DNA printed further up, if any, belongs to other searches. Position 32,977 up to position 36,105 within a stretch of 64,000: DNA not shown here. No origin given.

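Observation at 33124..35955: Unusual tri-domain enzyme: acyl carrier domain + fatty-acyl-AMP ligase + PlsC-type acyltransferase in one polypeptide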

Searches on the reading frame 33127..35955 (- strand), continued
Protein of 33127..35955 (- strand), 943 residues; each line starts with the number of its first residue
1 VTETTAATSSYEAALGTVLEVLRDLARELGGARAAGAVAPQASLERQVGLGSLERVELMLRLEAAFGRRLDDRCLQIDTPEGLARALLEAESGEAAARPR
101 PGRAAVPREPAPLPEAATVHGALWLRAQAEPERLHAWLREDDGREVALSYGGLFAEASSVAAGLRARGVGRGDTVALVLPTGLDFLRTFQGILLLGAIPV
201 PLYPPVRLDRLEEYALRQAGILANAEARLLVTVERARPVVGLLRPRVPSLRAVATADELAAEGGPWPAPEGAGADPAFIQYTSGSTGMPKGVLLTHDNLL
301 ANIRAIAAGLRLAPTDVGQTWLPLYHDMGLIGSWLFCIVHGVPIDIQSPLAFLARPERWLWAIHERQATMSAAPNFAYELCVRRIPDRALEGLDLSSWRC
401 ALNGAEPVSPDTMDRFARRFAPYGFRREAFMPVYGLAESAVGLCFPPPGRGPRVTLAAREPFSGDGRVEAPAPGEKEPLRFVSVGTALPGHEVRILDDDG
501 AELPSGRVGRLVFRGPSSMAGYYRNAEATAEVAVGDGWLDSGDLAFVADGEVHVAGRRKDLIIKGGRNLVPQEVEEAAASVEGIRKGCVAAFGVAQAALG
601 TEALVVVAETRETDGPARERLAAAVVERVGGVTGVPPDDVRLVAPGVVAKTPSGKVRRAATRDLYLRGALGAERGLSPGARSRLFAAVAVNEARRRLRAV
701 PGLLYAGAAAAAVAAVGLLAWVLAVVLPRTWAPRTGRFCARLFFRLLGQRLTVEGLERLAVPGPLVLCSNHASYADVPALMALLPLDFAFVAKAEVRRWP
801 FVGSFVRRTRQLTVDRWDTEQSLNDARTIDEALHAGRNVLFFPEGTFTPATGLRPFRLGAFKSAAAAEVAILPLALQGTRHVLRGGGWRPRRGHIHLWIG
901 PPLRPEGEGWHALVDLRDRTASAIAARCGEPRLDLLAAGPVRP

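Call 11: search_solved_structures(query=window:33127-35955:-, max_evalue=0.00001, show_alignments=1)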
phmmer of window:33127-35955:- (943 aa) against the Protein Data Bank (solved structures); distinct sequences matched with E-value up to 0.00001: 204 (the best 60 are shown).
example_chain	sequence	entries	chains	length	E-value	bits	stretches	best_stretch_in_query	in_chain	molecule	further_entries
7r7g_A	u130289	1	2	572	3.3e-91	309.8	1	127-671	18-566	Polyketide synthase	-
7r7e_A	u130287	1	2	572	5.1e-91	309.2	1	127-671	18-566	Polyketide synthase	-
7r7f_A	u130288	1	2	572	8.5e-91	308.5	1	127-671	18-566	Polyketide synthase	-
3pbk_A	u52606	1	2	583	8.2e-90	305.2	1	147-668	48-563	Fatty Acyl-Adenylate Ligase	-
3kxw_A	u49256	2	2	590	7.6e-78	265.6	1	126-662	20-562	Saframycin Mx1 synthetase B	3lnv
5ey9_A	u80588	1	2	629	1.6e-66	228.1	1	133-671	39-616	Long-chain-fatty-acid--AMP ligase FadD32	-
5d6j_A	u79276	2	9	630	1.6e-65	224.8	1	132-673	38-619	Acyl-CoA synthase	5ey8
5icr_A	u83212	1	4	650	1.8e-65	224.6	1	132-673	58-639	Acyl-CoA synthase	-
5hm3_A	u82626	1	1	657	4.7e-65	223.3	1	157-673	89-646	Long-chain-fatty-acid--AMP ligase FadD32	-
8hd4_A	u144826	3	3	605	3e-64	220.6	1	138-666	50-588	Long-chain-fatty-acid--AMP ligase FadD23 | Fatty-acid-CoA ligase FadD23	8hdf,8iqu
7wua_A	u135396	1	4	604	5.5e-64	219.7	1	158-665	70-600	Acyl-CoA synthase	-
6ulx_A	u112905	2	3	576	6.8e-63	216.1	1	144-670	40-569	Amino acid adenylation domain-containing protein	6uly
6ulw_A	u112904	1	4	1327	2e-61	211.2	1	144-668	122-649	Amino acid adenylation domain-containing protein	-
5d6n_A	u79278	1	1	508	1.8e-52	181.6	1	121-529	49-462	Acyl-CoA synthase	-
4r0m_B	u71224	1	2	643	5.4e-51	176.7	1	139-668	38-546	McyG protein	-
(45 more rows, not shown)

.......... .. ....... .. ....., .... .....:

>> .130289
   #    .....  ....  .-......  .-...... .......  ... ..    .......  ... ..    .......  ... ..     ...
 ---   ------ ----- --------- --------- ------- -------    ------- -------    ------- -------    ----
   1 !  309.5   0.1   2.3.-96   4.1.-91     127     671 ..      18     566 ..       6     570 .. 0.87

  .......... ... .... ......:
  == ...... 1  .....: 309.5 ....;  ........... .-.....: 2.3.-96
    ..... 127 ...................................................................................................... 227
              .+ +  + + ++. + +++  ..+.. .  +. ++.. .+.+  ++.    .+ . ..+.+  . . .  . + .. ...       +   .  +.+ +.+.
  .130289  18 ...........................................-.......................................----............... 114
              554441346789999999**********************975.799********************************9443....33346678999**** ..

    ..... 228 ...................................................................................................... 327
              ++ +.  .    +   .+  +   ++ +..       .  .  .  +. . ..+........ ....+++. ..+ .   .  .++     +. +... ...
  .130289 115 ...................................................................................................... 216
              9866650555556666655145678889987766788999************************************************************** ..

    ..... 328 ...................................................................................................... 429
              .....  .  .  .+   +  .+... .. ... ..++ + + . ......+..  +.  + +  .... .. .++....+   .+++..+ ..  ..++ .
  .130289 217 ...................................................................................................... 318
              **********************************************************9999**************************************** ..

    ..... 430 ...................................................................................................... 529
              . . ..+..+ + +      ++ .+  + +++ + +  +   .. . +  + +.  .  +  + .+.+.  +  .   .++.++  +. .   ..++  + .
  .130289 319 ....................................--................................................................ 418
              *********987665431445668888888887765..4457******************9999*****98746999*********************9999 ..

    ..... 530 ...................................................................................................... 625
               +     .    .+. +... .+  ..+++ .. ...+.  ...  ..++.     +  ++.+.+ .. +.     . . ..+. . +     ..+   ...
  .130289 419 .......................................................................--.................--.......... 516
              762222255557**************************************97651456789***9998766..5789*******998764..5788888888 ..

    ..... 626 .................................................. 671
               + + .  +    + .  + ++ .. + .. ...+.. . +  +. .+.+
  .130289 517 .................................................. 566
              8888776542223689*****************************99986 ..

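Call 18: find_encoding_contigs(protein=P0002, flank=8000, max_places=2)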
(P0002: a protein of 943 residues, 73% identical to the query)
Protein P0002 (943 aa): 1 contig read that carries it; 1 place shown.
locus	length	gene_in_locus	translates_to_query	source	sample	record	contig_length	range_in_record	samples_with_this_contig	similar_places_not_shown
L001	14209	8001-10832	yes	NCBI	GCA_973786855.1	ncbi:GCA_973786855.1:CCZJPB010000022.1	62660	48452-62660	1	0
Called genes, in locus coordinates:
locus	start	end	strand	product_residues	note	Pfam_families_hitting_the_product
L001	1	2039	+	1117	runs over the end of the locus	PF12860:PAS_7, PF00989:PAS, PF08448:PAS_4, PF13426:PAS_9, PF00989:PAS, PF13188:PAS_8, PF08448:PAS_4, PF13426:PAS_9, +13 more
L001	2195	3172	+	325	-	PF00291:PALP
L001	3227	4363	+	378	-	PF01053:Cys_Met_Meta_PP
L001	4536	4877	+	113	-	PF02452:PemK_toxin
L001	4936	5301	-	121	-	PF03091:CutA1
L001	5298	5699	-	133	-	PF01878:EVE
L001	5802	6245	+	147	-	PF20586:DUF6788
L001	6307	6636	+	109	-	PF04977:DivIC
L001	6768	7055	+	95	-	PF00216:Bac_DNA_binding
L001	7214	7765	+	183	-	PF01661:Macro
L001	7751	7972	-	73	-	-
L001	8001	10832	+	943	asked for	PF00501:AMP-binding, PF01553:Acyltransferase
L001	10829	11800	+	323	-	PF00291:PALP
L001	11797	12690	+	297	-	PF06167:Peptidase_M90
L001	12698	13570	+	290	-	PF01479:S4, PF00849:PseudoU_synth_2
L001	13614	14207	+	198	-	?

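Call 19: find_encoding_contigs(protein=P0028, flank=7000, max_places=1)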
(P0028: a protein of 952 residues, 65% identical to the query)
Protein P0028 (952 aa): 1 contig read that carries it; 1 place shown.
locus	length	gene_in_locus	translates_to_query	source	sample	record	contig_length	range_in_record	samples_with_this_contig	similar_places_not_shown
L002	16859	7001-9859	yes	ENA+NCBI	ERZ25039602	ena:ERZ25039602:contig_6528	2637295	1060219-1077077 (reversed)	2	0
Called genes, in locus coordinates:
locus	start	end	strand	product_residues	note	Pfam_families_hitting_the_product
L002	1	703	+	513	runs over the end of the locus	-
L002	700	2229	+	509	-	-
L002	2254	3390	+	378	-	PF01053:Cys_Met_Meta_PP, PF00155:Aminotran_1_2 (faint)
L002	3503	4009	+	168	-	-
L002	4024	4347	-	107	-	PF03091:CutA1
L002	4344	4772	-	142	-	PF01878:EVE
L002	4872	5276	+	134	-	PF20586:DUF6788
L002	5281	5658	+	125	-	PF04977:DivIC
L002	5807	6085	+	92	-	PF00216:Bac_DNA_binding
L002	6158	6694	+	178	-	PF01661:Macro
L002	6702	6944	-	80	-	-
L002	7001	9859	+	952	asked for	PF00501:AMP-binding, PF01553:Acyltransferase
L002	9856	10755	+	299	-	PF06167:Peptidase_M90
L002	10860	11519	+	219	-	PF00578:AhpC-TSA, PF08534:Redoxin, PF10417:1-cysPrx_C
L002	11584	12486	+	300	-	PF01479:S4, PF00849:PseudoU_synth_2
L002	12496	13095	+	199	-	PF05685:Uma2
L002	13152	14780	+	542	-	PF00069:Pkinase, PF07714:PK_Tyr_Ser-Thr, PF01636:APH (faint)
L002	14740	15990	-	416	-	PF03193:RsgA_GTPase (faint), PF00009:GTP_EFTU, PF00350:Dynamin_N (faint), PF01926:MMR_HSR1, PF02421:FeoB_N, PF05128:DUF697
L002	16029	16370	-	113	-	PF07238:PilZ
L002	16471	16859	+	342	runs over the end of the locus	PF00657:Lipase_GDSL, PF13472:Lipase_GDSL_2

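Call 20: find_encoding_contigs(protein=P0086, flank=7000, max_places=1)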
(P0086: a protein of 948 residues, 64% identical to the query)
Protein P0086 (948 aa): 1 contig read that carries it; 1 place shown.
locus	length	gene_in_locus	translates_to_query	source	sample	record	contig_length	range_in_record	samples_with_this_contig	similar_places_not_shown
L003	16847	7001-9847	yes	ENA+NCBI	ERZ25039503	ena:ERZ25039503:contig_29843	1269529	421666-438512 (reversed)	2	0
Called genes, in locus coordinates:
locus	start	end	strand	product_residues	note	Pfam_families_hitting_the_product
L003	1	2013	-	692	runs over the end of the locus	PF00672:HAMP, PF07228:SpoIIE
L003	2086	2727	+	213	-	PF11356:T2SSC (weak), PF00595:PDZ (weak), PF17820:PDZ_6 (weak)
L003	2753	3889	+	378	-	PF01053:Cys_Met_Meta_PP, PF00155:Aminotran_1_2 (weak)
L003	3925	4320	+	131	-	PF01909:NTP_transf_2 (weak), PF18765:Polbeta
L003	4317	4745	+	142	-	PF01934:HepT-like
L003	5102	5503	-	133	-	PF01878:EVE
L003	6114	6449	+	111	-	PF04977:DivIC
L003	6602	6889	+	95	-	PF00216:Bac_DNA_binding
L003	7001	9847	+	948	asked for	PF00550:PP-binding (faint), PF00501:AMP-binding, PF01553:Acyltransferase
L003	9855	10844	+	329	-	PF00291:PALP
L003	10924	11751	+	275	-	PF06167:Peptidase_M90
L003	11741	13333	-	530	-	PF00450:Peptidase_S10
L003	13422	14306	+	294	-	PF01479:S4 (weak), PF00849:PseudoU_synth_2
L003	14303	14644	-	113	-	PF07238:PilZ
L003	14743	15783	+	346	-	PF00657:Lipase_GDSL, PF13472:Lipase_GDSL_2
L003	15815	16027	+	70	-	-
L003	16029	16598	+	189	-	-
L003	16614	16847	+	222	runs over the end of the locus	PF12146:Hydrolase_4 (weak)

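Call 21: find_encoding_contigs(protein=P0119, flank=7000, max_places=1)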
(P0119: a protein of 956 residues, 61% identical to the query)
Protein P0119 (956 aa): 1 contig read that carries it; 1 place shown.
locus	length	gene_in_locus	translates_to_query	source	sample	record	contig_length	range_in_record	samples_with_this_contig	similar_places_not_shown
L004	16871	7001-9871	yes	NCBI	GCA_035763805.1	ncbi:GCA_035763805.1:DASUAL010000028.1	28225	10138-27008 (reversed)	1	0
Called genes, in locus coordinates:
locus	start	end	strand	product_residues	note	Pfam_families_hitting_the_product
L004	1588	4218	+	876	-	-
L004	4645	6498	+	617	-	PF01019:G_glu_transpept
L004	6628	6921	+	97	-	-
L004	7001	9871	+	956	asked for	PF00501:AMP-binding, PF01553:Acyltransferase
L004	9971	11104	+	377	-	PF04055:Radical_SAM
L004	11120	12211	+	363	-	PF00534:Glycos_transf_1, PF13692:Glyco_trans_1_4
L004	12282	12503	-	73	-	-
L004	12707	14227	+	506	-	PF00989:PAS (weak), PF08448:PAS_4, PF13188:PAS_8 (faint), PF00512:HisKA, PF02518:HATPase_c, PF00072:Response_reg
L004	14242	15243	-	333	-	PF01073:3Beta_HSD, PF01370:Epimerase, PF02719:Polysacc_synt_2, PF04321:RmlD_sub_bind, PF07993:NAD_binding_4, PF13460:NAD_binding_10, PF16363:GDP_Man_Dehyd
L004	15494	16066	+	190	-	PF01451:LMWPc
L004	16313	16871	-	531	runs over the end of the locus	PF00072:Response_reg, PF01078:Mg_chelatase (faint), PF00158:Sigma54_activat, PF14532:Sigma54_activ_2, PF07728:AAA_5, PF25601:AAA_lid_14, PF02954:HTH_8 (weak)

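Call 32: search_protein_representatives(protein=window:33127-35955:-)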
Query: 943 residues. Proteins with E-value up to 0.001 (for the whole library): 172397; up to 1e-10: 72569; up to 1e-30: 17239. The best 150 are listed.
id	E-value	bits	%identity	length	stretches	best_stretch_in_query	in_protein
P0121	1.4e-274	930.0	53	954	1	17-934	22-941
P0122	8.9e-272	920.7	52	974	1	17-942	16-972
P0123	1.6e-271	919.9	52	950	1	17-938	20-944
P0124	1.8e-260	883.3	48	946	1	14-940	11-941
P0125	1.1e-258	877.4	52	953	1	21-939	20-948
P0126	9.4e-245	831.3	50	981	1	13-933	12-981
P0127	2.3e-240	816.8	46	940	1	16-935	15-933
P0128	6.2e-236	802.1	49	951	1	10-940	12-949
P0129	2.9e-235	799.9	49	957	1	17-939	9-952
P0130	7.5e-233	791.9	46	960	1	17-933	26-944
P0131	8.5e-232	788.4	55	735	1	16-731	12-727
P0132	1.4e-229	781.1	51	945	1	8-941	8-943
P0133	3.2e-229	779.9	45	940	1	19-933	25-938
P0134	7.1e-223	758.9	47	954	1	17-931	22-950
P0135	2.3e-222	757.1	41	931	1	18-931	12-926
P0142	4.2e-217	739.8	43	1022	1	6-935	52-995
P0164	1.4e-205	701.6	48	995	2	75-932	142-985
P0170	1.3e-202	691.8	47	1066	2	100-933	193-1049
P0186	5.3e-196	669.9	44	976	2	89-932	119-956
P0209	1.2e-185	635.7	47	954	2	93-933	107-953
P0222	2.3e-178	611.5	44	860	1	129-933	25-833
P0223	4.4e-178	610.6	46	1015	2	85-906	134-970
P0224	1.3e-177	609.0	37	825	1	122-937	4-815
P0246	2.1e-168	578.6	41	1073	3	12-463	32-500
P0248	1.4e-167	575.9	45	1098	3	102-736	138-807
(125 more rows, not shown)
